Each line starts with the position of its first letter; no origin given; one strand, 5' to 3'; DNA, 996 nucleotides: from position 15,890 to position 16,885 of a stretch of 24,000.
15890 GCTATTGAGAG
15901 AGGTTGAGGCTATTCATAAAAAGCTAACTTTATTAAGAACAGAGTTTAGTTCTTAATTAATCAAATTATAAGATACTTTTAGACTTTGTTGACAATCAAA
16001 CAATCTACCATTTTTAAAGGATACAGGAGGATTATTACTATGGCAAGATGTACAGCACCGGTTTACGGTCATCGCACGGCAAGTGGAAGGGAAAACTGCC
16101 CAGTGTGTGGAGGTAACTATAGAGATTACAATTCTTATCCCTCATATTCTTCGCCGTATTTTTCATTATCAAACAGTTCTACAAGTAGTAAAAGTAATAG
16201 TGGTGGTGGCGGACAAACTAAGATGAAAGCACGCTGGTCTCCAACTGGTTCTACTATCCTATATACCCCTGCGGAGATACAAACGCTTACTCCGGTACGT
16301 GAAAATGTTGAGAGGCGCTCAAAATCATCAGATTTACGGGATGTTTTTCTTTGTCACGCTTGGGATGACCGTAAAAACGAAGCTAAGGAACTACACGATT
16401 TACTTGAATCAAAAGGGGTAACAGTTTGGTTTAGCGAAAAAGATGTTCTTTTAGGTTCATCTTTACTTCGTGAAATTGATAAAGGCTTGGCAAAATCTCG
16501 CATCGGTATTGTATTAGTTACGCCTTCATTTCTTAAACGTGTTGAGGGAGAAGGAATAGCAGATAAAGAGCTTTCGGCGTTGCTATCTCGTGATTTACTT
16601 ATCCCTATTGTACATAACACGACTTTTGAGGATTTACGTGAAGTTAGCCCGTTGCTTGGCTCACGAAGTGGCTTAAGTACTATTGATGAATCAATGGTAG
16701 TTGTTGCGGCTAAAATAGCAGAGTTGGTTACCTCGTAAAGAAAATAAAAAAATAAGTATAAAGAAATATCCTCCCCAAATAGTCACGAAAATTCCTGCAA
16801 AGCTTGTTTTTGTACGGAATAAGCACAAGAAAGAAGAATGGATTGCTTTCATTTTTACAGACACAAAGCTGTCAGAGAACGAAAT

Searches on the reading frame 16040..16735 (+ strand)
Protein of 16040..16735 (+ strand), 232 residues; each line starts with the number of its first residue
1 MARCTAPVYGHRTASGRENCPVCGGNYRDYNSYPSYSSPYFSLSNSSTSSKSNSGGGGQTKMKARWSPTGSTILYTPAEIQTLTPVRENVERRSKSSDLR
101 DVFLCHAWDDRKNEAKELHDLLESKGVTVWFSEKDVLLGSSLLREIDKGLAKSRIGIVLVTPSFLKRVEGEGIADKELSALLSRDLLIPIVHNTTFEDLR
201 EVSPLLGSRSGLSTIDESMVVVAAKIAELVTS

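Call 7: search_protein_families(library=pfam, proteins=[window:16040-16735:+], max_evalue=0.01)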
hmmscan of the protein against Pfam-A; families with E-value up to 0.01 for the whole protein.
window:16040-16735:+ (232 aa): 2 families
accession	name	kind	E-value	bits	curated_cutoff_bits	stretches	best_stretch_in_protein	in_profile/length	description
PF13676.11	TIR_2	-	7.4e-16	59.2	28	1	102-195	1-93/122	TIR domain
PF01582.25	TIR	-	5.5e-05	23.5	21.3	1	101-167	3-70/179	TIR domain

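Call 8: search_protein_families(library=padloc, proteins=[window:16040-16735:+], max_evalue=0.01)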
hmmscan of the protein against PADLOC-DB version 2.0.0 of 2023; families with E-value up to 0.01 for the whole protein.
window:16040-16735:+ (232 aa): 9 families
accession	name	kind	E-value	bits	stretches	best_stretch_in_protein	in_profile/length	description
PDLC00424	ThsB1|ThsB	-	5.2e-109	361.5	1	1-231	1-233/234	TIR-like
PDLC05062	PDC-S66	-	4.9e-28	96.4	1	88-230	137-280/282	-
PDLC00417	ThsB1|ThsB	-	2.9e-13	48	1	97-229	164-298/303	TIR-like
PDLC02012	SAVED5--SAVED_TIR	-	5.6e-07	27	1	97-184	11-94/404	-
PDLC02962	RT-TIR_XII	-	2.7e-06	24.5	1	83-167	331-413/478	single gene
PDLC02961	RT-TIR_XII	-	6.2e-05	20.1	1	90-169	338-407/475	single gene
PDLC00727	Effector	-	9.9e-05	19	1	72-183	151-254/590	TIR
PDLC02013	SAVED5--SAVED_TIR_JAB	-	0.0011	15.7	1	65-185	143-255/584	-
PDLC00728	Effector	-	0.0047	13.9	1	100-161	10-71/432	TIR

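Call 10: search_protein_families(library=ncbifam, proteins=[window:16040-16735:+], max_evalue=0.01)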
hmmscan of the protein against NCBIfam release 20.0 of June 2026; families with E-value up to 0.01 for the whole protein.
window:16040-16735:+ (232 aa): 1 family
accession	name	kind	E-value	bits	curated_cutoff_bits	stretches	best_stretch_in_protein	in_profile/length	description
NF042941.1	Retron_TIR_antiphage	equivalog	8.3e-14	51.2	600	1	88-206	328-447/464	TIR domain-containing anti-phage reverse transcriptase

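Call 13: find_homologous_proteins(query=window:16040-16735:+)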
Query window:16040-16735:+ (232 aa): 8000 proteins with E <= 0.001 among 8000 candidates; the best 120 are listed.
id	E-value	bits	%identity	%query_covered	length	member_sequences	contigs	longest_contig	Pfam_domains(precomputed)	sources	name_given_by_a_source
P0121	1.6e-148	510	100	100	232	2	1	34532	PF13676.12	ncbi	-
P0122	9.2e-135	465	91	100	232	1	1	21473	PF13676.12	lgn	-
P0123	2.2e-125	435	85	100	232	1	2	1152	PF13676.12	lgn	-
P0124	6.3e-124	430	84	100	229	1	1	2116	PF13676.12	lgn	-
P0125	8.3e-124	429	84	100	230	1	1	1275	PF13676.12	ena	-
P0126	1.5e-123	429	82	100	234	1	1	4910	PF13676.12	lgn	-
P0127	1.6e-123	428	84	100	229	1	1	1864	PF13676.12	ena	-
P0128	1.6e-123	428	86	100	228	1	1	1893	PF13676.12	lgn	-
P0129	5.5e-123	427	84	100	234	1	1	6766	PF13676.12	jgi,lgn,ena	-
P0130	1.2e-122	426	83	100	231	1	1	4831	PF13676.12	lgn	-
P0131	1.4e-122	425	83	100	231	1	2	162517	PF13676.12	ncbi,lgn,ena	-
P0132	2.2e-122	425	86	100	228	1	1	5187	PF13676.12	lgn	-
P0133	2.6e-122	425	84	100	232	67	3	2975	PF13676.12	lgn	-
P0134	2.8e-122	424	84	100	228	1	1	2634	PF13676.12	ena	-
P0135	2.8e-122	424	80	100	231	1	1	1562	PF13676.12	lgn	-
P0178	7.8e-120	416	78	100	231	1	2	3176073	PF13676.12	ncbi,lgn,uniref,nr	ncbi:toll/interleukin-1 receptor domain-containing protein [Desulfitobacterium metallireducens]|unir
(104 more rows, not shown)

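Call 17: find_encoding_contigs(protein=P0178, flank=6000, max_places=4)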
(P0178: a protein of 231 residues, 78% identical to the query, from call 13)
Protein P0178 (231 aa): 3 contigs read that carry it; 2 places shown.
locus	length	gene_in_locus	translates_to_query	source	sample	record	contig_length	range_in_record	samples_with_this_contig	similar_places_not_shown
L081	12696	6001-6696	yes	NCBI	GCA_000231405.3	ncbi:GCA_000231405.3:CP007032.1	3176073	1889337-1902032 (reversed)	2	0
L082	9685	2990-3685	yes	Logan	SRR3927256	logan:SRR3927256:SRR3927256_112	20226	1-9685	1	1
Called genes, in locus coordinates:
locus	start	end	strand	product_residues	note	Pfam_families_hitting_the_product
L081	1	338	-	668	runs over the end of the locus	PF02705:K_trans, PF22776:K_trans_C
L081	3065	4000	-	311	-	PF02899:Phage_int_SAM_1, PF00589:Phage_integrase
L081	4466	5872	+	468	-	PF01966:HD (faint)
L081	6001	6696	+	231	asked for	PF13676:TIR_2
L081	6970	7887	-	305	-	PF04072:LCM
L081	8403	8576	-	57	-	-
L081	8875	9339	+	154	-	-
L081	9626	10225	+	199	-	PF04851:ResIII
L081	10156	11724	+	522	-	PF04851:ResIII, PF18766:SWI2_SNF2 (faint), PF00271:Helicase_C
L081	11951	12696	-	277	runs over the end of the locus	PF04060:FeS, PF13237:Fer4_10 (faint), PF13484:Fer4_16 (faint), PF12838:Fer4_7 (weak), PF14697:Fer4_21 (weak), PF13187:Fer4_9 (weak), PF00037:Fer4 (weak), PF12837:Fer4_6 (weak)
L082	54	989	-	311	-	PF02899:Phage_int_SAM_1, PF00589:Phage_integrase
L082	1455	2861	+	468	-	PF01966:HD (faint)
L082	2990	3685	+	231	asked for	PF13676:TIR_2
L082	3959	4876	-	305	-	PF04072:LCM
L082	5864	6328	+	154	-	-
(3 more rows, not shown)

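Call 18: find_encoding_contigs(protein=P0121, flank=10000, max_places=3)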
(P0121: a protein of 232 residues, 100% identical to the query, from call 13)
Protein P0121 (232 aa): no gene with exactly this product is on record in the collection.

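Call 19: find_related_loci(query=window:16040-16735:+, collection=metagenome_contigs, flank=6000)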
Query window:16040-16735:+ (232 aa) in metagenome_contigs; peptide patterns used: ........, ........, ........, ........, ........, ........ (x = any residue, [..] = any of these).
600 stretches matched a pattern (row limit reached: there are more); 567 encode a relative of the query (tblastn E <= 1e-3); the best 80 are kept; 80 distinct loci.
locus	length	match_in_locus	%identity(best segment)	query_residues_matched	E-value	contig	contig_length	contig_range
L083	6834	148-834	86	1-232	1e-126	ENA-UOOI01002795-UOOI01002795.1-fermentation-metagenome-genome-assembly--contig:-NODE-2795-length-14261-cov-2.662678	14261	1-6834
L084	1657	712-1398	87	1-232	3e-136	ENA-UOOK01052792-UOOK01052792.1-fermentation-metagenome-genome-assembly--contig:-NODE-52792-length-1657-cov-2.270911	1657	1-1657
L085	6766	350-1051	84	1-232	2e-125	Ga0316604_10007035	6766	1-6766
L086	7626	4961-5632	81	1-232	7e-120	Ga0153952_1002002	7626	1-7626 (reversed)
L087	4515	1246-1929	80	1-231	2e-119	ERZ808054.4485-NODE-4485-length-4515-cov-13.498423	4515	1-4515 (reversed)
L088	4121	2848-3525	77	1-230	9e-118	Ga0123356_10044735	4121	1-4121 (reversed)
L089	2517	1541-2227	82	1-232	1e-121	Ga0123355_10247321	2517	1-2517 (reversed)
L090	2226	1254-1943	81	1-230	4e-122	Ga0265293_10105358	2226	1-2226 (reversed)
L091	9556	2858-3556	80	1-231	3e-115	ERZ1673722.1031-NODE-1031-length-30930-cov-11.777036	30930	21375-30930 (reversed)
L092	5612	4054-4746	80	1-232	1e-113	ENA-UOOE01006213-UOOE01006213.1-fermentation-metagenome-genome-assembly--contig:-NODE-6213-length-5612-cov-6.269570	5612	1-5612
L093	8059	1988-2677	84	1-232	2e-113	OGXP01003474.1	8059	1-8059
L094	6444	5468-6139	78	1-231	1e-112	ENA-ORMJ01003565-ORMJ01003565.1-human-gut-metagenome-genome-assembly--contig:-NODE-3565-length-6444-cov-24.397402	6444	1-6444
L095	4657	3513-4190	81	1-231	5e-112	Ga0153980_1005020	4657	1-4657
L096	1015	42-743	80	1-232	2e-121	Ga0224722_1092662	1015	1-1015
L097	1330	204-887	83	1-231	1e-119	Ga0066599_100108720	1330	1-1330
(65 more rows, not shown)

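Call 32: search_protein_families(library=pfam, alignment_id=A3, max_evalue=0.001)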
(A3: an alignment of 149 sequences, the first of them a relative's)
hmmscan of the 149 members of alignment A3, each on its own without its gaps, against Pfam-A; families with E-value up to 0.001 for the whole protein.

A. member 1, L081:3068-4009:- (314 aa): 3 families
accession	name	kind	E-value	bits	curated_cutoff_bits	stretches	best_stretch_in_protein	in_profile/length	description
PF00589.27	Phage_integrase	-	5.9e-35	121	27.1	1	133-297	2-170/172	Phage integrase family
PF02899.23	Phage_int_SAM_1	-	4.9e-12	46.4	22.3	1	13-107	1-80/83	Phage integrase, N-terminal SAM-like domain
PF13495.12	Phage_int_SAM_4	-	4.4e-05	24.2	27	0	13-47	46-80/85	Phage integrase, N-terminal SAM-like domain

B. families by the number of members that match (of 149 scanned): 142 families (the first 25 are shown)
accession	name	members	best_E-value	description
PF01076.25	Mob_Pre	6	2.1e-62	Plasmid recombination enzyme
PF02384.22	N6_Mtase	3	9.5e-104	N-6 DNA Methylase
PF07669.17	Eco57I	3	1.7e-15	Eco57I restriction-modification methylase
PF13560.12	HTH_31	3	1.1e-10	Helix-turn-helix domain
PF13401.12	AAA_22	3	3.5e-06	AAA domain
PF00145.23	DNA_methylase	2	6.5e-83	C-5 cytosine-specific DNA methylase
PF00580.27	UvrD-helicase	2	7.4e-57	UvrD/REP helicase N-terminal domain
PF22522.2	DUF6998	2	4.9e-36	Family of unknown function (DUF6998)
PF00589.27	Phage_integrase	2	5.9e-35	Phage integrase family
PF13245.12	AAA_19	2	8.2e-35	AAA domain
PF01420.25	Methylase_S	2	2.9e-34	Type I restriction modification DNA specificity domain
PF03235.19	GmrSD_N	2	8.6e-33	GmrSD restriction endonuclease, N-terminal domain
PF13604.12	AAA_30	2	3e-31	AAA domain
PF00082.27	Peptidase_S8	2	8.7e-30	Subtilase family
PF07693.20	KAP_NTPase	2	1.3e-21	KAP family P-loop domain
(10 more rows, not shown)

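Call 33: search_protein_families(library=padloc, alignment_id=A3, max_evalue=0.00001)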
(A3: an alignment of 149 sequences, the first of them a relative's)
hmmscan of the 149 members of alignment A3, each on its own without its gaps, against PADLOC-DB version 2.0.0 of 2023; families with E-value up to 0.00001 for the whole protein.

A. member 1, L081:3068-4009:- (314 aa): 0 families

B. families by the number of members that match (of 149 scanned): 443 families (the first 25 are shown)
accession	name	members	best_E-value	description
PDLC03019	MTase_I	3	7.3e-146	Type I methyltransferase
PDLC03237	MTase_II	3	4.5e-66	Type II methyltransferase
PDLC03038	MTase_I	3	1.8e-47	Type I methyltransferase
PDLC03945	RmrA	3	6.8e-44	-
PDLC03032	MTase_I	3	3.8e-41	Type I methyltransferase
PDLC04134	mad2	3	1.7e-39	mads_2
PDLC03954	RmrA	3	5.7e-19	-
PDLC03947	RmrA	3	2.1e-14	-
PDLC03949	RmrA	3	7.8e-14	-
PDLC03944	RmrA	3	4.1e-13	-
PDLC03335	MTase_II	3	2e-11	Type II methyltransferase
PDLC04140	mad8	3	2.6e-11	mads_8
PDLC03952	RmrA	3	5.4e-11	-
PDLC03361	MTase_II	2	9.7e-226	Type II methyltransferase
PDLC03733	oMTase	2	1e-222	orphan methyltransferase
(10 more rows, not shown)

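Call 40: search_dna_similar(query=window:16040-16735:+, collection=plasmids, mode=protein, max_rows=25)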
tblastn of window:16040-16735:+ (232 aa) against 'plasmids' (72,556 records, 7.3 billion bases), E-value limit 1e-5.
Records with a match: 361; places in all: 367; records where one place covers at least 80% of the query: 197.
Best place of each record, by identity: 90-95% 1; 60-80% 42; <60% 318.
By first word of the organism name: Klebsiella 140; Escherichia 41; Citrobacter 33; Enterobacter 28; Bacillus 15; Agrobacterium 10; Sinorhizobium 8; Rhodococcus 7; Acinetobacter 5; Rhizobium 5; and 47 more.
By predicted mobility (MOB-suite, as given by PLSDB): conjugative 180; non-mobilizable 118; mobilizable 63.
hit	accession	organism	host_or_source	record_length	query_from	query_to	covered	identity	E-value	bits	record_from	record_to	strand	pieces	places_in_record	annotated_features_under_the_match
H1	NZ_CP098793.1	Acinetobacter baumannii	Homo sapiens,blood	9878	1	231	100%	71.5%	1e-95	312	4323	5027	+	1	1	toll/interleukin-1 receptor domain-containing protein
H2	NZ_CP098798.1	Acinetobacter baumannii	Homo sapiens,blood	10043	1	231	100%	71.5%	1e-95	312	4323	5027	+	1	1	toll/interleukin-1 receptor domain-containing protein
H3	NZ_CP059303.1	Acinetobacter baumannii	Homo sapiens,blood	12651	1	231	100%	71.5%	1e-95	312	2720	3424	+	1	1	toll/interleukin-1 receptor domain-containing protein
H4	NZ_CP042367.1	Acinetobacter pittii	Homo sapiens,Whole organism,clinical ...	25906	1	231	100%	70.5%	2e-94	309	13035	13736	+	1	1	toll/interleukin-1 receptor domain-containing protein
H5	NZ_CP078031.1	Acinetobacter variabilis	whole organism,alcohol foam dispenser ...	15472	1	231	100%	70.2%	5e-98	319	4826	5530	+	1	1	toll/interleukin-1 receptor domain-containing protein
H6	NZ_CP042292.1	Enterococcus hirae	pig,Anal swab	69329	1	231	100%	69.7%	7e-93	304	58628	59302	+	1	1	toll/interleukin-1 receptor domain-containing protein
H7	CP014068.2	Enterococcus gallinarum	Homo sapiens,elbow swab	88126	1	231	100%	68.8%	5e-90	296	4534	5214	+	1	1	toll/interleukin-1 receptor domain-containing protein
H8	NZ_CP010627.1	Phaeobacter inhibens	cell culture,fish larvae aquaculture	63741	1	231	100%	68.4%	8e-89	293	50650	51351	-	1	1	toll/interleukin-1 receptor domain-containing protein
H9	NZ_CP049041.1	Pseudohalocynthiibacter aestuariivivens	pure culutre,Seawater recirculating ...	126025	1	230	99%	68.7%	3e-88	291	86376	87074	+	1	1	toll/interleukin-1 receptor domain-containing protein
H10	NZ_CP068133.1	Enterococcus casseliflavus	-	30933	1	230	99%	67.8%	3e-92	302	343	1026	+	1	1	toll/interleukin-1 receptor domain-containing protein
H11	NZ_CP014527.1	Haematospirillum jordaniae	Homo sapiens,Blood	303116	1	230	99%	65.4%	2e-88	291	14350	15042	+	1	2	toll/interleukin-1 receptor domain-containing protein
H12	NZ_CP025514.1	Neorhizobium sp. SOG26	Oryza glumipatula,Whole ...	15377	1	230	99%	65.2%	2e-83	277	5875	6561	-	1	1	toll/interleukin-1 receptor domain-containing protein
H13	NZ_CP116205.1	Bacillus paranthracis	rice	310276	1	231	100%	62.3%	2e-76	257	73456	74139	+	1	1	toll/interleukin-1 receptor domain-containing protein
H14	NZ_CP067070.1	Bacillus sp. HNR-4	rice,cell culture,seed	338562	1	231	100%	62.3%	2e-76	257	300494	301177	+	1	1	toll/interleukin-1 receptor domain-containing protein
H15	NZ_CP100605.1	Bradyrhizobium sp. Ash2021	-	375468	1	228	98%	63.2%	3e-76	256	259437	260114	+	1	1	toll/interleukin-1 receptor domain-containing protein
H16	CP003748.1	Bacillus cereus FRI-35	-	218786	1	230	99%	62.2%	1e-76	258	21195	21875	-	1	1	hypothetical protein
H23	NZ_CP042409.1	Lactococcus lactis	cell culture,kimchi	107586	1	231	100%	60.6%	7e-78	261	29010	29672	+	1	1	toll/interleukin-1 receptor domain-containing protein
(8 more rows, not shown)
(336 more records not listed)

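Call 41: search_dna_similar(query=window:16040-16735:+, collection=phages, mode=protein, max_rows=15)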
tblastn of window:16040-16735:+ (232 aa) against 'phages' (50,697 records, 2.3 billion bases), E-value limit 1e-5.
Records with a match: 2; places in all: 2; records where one place covers at least 80% of the query: 0.
Best place of each record, by identity: <60% 2.
By first word of the organism name: Klebsiella 1; Bacteriophage 1.
By host as written in the record: Klebsiella pneumoniae ST405-OXA48 1; - 1.
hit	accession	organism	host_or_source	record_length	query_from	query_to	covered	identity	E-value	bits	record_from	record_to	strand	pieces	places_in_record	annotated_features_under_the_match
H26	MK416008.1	Klebsiella phage ST405-OXA48phi1.3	Klebsiella pneumoniae ST405-OXA48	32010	101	230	56%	31.1%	3e-13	74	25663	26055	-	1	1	TIR domain-containing protein | hypothetical protein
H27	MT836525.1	Bacteriophage sp.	human fecal samples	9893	101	214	49%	31.1%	1e-13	75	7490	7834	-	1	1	record has no annotation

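Call 42: get_annotated_region(hit=H1, flank=5000)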
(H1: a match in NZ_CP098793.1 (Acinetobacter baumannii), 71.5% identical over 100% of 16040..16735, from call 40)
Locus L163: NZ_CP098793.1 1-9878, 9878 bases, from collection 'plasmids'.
description: Acinetobacter baumannii strain 280820 plasmid p2VB280820, complete sequence
organism: Acinetobacter baumannii (NCBI taxid 470)
taxonomy: Bacteria; Pseudomonadota; Gammaproteobacteria; Moraxellales; Moraxellaceae; Acinetobacter; Acinetobacter baumannii
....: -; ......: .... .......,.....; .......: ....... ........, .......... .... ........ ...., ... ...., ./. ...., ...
typing (MOB-suite, as given by PLSDB): mobilizable; replicon rep_cluster_1282; relaxase MOBQ
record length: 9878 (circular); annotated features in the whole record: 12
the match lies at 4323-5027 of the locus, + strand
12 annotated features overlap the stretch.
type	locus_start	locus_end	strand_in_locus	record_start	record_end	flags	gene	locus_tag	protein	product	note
CDS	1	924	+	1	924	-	repM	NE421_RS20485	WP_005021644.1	replication initiation protein RepM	GO:0006270 - DNA replication initiation [Evidence IEA]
CDS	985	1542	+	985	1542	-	-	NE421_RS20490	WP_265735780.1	plasmid replication DNA-binding protein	-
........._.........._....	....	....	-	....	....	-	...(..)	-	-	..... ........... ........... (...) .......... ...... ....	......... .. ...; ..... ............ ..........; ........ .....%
predicted_resistance_gene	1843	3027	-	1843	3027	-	tet(39)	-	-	tetracycline efflux MFS transporter Tet(39)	predicted by amrfinderplus; class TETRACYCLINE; identity 99.75%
CDS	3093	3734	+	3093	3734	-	-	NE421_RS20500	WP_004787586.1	TetR/AcrR family transcriptional regulator C-terminal domain-containing protein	GO:0045892 - negative regulation of DNA-templated transcription [Evidence IEA]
CDS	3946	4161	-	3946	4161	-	-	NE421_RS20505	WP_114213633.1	hypothetical protein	-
CDS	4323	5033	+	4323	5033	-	-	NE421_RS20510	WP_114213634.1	toll/interleukin-1 receptor domain-containing protein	GO:0007165 - signal transduction [Evidence IEA]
CDS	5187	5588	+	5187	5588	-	-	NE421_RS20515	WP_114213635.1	hypothetical protein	-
CDS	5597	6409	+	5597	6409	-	-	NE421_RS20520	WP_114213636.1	hypothetical protein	-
CDS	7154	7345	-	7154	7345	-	-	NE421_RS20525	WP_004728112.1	YqaE/Pmp3 family membrane protein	-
CDS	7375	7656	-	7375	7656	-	-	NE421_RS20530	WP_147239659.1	mobilization protein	-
CDS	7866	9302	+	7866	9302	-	mobQ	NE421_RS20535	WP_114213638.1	MobQ family relaxase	-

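Call 43: get_annotated_region(hit=H6, flank=5000)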
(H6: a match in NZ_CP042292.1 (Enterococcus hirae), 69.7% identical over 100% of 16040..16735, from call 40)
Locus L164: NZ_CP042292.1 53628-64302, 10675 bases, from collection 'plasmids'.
description: Enterococcus hirae strain HDC14-2 plasmid pHDC14-2.69K, complete sequence
organism: Enterococcus hirae (NCBI taxid 1354)
taxonomy: Bacteria; Bacillota; Bacilli; Lactobacillales; Enterococcaceae; Enterococcus; Enterococcus hirae
host: -; source: pig,Anal swab; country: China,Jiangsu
typing (MOB-suite, as given by PLSDB): non-mobilizable
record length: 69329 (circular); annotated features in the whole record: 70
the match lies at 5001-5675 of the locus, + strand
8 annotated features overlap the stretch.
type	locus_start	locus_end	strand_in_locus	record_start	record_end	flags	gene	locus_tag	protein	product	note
CDS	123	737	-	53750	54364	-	-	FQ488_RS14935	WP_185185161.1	recombinase family protein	GO:0006310 - DNA recombination [Evidence IEA]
CDS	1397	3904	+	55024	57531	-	-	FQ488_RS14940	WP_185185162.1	DEAD/DEAH box helicase family protein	-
CDS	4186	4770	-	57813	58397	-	-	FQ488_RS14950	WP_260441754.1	recombinase family protein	GO:0006310 - DNA recombination [Evidence IEA]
CDS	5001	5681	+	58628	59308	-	-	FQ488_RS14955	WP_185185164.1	toll/interleukin-1 receptor domain-containing protein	GO:0007165 - signal transduction [Evidence IEA]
CDS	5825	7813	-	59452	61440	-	-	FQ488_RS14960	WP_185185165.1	hypothetical protein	-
CDS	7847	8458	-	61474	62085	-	-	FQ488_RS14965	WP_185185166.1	recombinase family protein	GO:0006310 - DNA recombination [Evidence IEA]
CDS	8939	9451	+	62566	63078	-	-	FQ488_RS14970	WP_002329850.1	hypothetical protein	-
CDS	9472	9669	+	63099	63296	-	-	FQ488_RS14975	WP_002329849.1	hypothetical protein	-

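Call 44: get_annotated_region(hit=H23, flank=5000)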
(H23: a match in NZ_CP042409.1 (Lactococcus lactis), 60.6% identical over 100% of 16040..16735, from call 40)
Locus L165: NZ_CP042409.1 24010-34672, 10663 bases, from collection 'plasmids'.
description: Lactococcus lactis strain CBA3619 plasmid unnamed, complete sequence
organism: Lactococcus lactis (NCBI taxid 1358)
taxonomy: Bacteria; Bacillota; Bacilli; Lactobacillales; Streptococcaceae; Lactococcus; Lactococcus lactis
host: -; source: cell culture,kimchi; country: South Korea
typing (MOB-suite, as given by PLSDB): conjugative; replicon rep_cluster_2422; relaxase MOB_Unknown; mating-pair formation MPF_T
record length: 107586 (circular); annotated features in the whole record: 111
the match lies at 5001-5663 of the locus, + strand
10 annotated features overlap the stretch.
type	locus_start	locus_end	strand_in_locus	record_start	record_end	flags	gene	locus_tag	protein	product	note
CDS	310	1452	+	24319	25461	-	-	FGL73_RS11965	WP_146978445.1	cation:proton antiporter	GO:0006812 - monoatomic cation transport [Evidence IEA]; GO:1902600 - proton transmembrane transport [Evidence IEA]; ...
CDS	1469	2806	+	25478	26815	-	-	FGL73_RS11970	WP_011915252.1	potassium transporter TrkG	GO:0006812 - monoatomic cation transport [Evidence IEA]; GO:0055085 - transmembrane transport [Evidence IEA]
CDS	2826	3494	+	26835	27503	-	-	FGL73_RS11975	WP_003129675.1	TrkA family potassium uptake protein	GO:0006813 - potassium ion transport [Evidence IEA]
CDS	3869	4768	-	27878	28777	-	-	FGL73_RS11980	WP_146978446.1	hypothetical protein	-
CDS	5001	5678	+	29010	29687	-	-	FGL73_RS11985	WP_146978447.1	toll/interleukin-1 receptor domain-containing protein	GO:0007165 - signal transduction [Evidence IEA]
CDS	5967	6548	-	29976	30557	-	-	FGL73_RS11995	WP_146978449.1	recombinase family protein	GO:0006310 - DNA recombination [Evidence IEA]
CDS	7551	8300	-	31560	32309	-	pnuC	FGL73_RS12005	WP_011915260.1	nicotinamide riboside transporter PnuC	GO:0015890 - nicotinamide mononucleotide transport [Evidence IEA]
CDS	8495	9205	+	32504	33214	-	-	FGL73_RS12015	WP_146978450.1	IS6 family transposase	-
CDS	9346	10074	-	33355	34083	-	-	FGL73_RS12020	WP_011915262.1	ParB N-terminal domain-containing protein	-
CDS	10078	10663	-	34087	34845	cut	-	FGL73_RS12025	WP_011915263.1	AAA family ATPase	-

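Call 51: search_protein_families(library=pfam, proteins=[L081:4466-5869:+], max_evalue=0.01)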
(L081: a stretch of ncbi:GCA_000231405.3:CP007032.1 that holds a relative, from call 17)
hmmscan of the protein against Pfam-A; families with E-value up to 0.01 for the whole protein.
L081:4466-5869:+ (468 aa): 2 families
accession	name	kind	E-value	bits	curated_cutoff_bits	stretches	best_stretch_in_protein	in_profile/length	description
PF01966.28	HD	-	1.1e-05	26.2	22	1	63-174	2-89/116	HD domain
PF13286.11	HD_assoc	-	0.00015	22.7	22.2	1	412-458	44-90/91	Phosphohydrolase-associated domain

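Call 82: find_encoding_contigs(protein=P0122, flank=6000, max_places=3)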
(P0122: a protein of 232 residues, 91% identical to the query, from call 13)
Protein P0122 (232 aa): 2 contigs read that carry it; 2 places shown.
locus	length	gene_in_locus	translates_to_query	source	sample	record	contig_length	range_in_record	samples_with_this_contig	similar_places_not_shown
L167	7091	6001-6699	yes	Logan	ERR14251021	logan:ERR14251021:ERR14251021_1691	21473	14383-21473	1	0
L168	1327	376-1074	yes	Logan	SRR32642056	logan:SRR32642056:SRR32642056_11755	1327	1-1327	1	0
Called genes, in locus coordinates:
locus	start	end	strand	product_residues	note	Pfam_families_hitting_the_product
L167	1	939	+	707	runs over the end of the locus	PF27135:HTH_TnsB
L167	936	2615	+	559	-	PF05621:TniB, PF13401:AAA_22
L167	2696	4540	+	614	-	PF06527:TniQ, PF15978:TnsD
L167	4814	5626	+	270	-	PF11185:DUF2971 (weak)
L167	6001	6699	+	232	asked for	PF13676:TIR_2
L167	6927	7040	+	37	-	-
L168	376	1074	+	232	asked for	PF13676:TIR_2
